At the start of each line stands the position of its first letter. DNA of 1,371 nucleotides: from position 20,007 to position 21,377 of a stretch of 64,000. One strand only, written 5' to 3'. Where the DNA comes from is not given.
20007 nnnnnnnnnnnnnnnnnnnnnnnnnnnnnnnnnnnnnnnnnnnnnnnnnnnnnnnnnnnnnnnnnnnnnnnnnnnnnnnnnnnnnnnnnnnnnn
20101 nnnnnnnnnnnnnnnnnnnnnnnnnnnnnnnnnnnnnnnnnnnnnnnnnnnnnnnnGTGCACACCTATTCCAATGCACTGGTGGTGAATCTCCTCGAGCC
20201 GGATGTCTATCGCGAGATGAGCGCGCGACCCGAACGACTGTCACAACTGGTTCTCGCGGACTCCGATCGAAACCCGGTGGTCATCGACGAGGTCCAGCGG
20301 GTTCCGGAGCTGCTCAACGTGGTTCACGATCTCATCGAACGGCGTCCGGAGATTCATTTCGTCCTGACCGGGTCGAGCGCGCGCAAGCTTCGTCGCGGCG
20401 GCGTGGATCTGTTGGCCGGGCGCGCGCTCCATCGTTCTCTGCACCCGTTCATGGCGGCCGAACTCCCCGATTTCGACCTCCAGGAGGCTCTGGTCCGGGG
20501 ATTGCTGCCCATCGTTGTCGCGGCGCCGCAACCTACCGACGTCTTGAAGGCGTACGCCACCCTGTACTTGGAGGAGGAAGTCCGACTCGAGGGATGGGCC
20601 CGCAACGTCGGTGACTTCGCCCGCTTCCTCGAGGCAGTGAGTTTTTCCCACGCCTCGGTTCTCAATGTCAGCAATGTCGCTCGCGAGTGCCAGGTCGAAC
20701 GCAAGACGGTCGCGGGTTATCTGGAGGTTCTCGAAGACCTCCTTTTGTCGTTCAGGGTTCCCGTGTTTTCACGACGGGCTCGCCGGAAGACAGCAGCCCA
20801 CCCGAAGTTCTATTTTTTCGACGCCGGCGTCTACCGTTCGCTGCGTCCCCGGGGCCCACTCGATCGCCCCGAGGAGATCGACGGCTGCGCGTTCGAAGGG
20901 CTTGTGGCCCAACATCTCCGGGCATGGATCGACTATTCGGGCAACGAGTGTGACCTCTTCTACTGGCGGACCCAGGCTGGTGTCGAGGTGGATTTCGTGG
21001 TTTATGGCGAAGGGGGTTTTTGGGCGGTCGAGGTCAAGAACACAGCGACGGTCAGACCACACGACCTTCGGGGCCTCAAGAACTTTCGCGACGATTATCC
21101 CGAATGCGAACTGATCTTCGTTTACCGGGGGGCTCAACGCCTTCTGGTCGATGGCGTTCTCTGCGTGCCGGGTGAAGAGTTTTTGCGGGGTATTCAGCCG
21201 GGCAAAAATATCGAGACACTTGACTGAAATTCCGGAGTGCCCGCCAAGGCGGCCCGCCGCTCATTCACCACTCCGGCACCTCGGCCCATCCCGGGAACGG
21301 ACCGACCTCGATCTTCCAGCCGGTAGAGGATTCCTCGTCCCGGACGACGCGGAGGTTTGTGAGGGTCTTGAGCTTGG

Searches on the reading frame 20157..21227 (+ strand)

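Call 23: search_protein_families(library=ncbifam, proteins=[window:20157-21227:+])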
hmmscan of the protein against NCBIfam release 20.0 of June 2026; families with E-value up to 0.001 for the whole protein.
window:20157-21227:+ (356 aa): 0 families

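Call 24: search_protein_families(library=pfam, proteins=[window:20157-21227:+])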
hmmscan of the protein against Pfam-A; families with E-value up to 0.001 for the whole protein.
window:20157-21227:+ (356 aa): 2 families
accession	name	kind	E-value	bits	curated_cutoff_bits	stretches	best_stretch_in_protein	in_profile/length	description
PF13635.12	DUF4143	-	2.7e-32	112.2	28.1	1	148-295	10-159/160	Domain of unknown function (DUF4143)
PF13173.12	AAA_14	-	5e-15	56.1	27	1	5-102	30-127/129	AAA domain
